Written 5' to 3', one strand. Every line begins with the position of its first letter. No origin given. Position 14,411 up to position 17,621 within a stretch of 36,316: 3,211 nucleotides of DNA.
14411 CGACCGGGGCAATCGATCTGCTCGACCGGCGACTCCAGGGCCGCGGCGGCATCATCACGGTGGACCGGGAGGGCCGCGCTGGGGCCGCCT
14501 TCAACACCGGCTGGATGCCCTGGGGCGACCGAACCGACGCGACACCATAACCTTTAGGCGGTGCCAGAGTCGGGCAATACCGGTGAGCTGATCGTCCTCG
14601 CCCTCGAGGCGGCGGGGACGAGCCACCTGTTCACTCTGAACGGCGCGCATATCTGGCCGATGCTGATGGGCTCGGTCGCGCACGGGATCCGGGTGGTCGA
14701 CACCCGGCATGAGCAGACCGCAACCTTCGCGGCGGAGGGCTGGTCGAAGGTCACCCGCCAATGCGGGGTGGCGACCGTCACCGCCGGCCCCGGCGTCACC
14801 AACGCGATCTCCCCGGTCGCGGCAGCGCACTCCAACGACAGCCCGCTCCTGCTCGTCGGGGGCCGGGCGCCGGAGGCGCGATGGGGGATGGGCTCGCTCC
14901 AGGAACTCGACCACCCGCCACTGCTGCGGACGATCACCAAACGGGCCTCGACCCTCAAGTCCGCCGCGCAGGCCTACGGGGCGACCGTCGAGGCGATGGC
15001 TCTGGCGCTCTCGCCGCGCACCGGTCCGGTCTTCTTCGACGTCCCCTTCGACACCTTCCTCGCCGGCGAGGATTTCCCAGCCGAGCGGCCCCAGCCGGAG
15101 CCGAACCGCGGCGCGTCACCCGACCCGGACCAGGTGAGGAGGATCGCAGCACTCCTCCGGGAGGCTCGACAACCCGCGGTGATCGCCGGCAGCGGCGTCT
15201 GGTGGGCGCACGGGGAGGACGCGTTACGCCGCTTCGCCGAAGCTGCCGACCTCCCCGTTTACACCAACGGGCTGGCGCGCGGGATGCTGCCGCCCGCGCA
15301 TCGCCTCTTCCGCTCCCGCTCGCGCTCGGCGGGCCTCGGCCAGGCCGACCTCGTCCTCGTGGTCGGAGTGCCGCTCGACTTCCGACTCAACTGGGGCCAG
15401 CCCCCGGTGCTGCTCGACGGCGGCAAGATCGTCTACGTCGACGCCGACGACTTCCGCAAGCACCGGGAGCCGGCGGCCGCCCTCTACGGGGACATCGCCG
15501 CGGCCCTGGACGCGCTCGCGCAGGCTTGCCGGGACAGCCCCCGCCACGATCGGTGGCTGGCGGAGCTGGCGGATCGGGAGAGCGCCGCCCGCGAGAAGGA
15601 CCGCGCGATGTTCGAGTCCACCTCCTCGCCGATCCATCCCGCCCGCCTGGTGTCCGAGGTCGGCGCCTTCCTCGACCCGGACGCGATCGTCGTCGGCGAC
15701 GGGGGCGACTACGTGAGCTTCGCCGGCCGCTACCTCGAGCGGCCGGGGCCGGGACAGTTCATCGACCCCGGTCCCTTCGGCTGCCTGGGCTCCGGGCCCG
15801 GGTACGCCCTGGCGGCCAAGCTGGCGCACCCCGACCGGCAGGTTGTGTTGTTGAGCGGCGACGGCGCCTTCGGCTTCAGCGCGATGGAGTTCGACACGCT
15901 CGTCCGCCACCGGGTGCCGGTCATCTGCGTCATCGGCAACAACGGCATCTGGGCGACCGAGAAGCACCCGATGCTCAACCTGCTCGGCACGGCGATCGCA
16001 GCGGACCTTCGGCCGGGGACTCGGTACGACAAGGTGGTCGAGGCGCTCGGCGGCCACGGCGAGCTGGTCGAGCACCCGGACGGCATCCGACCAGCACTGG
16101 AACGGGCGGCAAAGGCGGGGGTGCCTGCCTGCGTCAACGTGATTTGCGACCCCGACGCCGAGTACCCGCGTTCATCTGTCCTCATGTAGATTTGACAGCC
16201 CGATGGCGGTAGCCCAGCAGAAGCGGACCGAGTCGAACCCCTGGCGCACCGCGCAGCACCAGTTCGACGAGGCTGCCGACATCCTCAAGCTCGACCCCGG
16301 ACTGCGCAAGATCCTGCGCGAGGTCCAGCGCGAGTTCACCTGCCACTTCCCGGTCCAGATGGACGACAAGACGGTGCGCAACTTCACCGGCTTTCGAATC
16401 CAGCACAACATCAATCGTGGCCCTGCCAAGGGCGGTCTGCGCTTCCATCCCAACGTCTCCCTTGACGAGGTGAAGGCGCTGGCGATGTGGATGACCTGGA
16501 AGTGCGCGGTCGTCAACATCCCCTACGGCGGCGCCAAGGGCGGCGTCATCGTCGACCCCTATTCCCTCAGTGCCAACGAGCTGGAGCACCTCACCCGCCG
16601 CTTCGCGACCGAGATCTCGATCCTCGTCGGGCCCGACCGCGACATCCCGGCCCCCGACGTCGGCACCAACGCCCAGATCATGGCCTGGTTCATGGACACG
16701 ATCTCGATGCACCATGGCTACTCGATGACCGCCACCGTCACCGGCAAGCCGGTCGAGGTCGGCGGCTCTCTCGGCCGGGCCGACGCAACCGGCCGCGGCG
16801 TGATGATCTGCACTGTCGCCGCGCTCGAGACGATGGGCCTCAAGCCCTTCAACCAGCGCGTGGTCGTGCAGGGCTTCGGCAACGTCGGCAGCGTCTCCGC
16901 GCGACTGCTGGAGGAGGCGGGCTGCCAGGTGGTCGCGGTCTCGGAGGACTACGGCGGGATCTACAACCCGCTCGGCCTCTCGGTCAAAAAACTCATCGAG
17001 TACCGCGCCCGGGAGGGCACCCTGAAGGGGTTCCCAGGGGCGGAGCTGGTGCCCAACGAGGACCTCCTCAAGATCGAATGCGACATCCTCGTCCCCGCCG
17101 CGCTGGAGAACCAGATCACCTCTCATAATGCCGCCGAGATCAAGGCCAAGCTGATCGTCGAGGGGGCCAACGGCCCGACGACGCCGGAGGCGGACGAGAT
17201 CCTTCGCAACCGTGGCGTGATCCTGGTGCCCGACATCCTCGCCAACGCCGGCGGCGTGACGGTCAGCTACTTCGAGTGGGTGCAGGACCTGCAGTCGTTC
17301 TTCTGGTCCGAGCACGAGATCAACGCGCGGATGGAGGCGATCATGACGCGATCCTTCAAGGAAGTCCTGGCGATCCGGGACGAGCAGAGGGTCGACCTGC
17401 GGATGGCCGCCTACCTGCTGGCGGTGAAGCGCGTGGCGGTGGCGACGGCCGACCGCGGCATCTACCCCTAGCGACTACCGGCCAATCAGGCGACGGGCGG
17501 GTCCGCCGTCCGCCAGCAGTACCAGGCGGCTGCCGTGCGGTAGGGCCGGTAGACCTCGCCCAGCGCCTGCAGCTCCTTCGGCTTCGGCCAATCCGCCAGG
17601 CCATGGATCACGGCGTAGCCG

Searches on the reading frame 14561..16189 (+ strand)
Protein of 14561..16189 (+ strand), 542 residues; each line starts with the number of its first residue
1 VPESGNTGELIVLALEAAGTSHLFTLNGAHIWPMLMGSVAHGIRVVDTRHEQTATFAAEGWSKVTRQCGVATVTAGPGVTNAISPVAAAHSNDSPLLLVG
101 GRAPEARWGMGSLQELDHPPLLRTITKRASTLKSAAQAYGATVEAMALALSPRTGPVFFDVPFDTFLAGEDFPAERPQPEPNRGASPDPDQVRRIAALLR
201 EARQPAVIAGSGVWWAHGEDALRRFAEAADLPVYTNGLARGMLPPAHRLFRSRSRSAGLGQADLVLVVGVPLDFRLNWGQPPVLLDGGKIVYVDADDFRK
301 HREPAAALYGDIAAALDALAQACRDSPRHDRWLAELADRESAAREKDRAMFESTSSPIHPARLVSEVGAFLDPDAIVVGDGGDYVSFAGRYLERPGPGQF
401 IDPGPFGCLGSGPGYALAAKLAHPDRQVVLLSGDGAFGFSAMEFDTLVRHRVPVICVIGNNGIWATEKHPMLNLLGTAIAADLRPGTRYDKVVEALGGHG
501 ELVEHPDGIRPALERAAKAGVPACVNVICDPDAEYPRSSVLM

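Call 17: search_protein_families(library=pfam, proteins=[window:14561-16189:+], max_evalue=0.001)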
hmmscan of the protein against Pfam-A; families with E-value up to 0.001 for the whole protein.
window:14561-16189:+ (542 aa): 3 families
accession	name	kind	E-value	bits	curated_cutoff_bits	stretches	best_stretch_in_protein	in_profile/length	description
PF02776.23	TPP_enzyme_N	-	7.2e-31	106.9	26.8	1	6-118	2-116/119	Thiamine pyrophosphate enzyme, N-terminal TPP binding domain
PF02775.26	TPP_enzyme_C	-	1.8e-30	106.1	21.9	1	380-527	1-151/151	Thiamine pyrophosphate enzyme, C-terminal TPP binding domain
PF00205.28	TPP_enzyme_M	-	4.8e-24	85.1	30.4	1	192-319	1-137/137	Thiamine pyrophosphate enzyme, central domain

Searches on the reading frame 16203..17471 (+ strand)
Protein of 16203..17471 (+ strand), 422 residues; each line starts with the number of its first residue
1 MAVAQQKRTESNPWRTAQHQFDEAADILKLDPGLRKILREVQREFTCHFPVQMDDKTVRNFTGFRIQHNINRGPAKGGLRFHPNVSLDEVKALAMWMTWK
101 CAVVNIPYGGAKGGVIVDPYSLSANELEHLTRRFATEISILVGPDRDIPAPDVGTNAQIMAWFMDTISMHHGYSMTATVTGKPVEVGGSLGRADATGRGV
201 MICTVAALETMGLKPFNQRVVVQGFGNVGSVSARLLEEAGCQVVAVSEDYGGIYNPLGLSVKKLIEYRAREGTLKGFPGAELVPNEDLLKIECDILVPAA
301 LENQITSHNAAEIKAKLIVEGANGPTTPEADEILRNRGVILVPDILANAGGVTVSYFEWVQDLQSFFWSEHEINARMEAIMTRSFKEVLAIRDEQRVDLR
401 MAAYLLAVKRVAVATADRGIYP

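Call 17: search_protein_families(library=pfam, proteins=[window:16203-17471:+], max_evalue=0.001)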
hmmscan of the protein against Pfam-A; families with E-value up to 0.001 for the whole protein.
window:16203-17471:+ (422 aa): 2 families
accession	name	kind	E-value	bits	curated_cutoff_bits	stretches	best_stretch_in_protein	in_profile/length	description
PF00208.27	ELFV_dehydrog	-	7.2e-83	278.4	23.4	1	187-419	1-241/241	Glutamate/Leucine/Phenylalanine/Valine dehydrogenase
PF02812.23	ELFV_dehydrog_N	-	2.5e-55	186.1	25.3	1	42-168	2-128/129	Glu/Leu/Phe/Val dehydrogenase, dimerisation domain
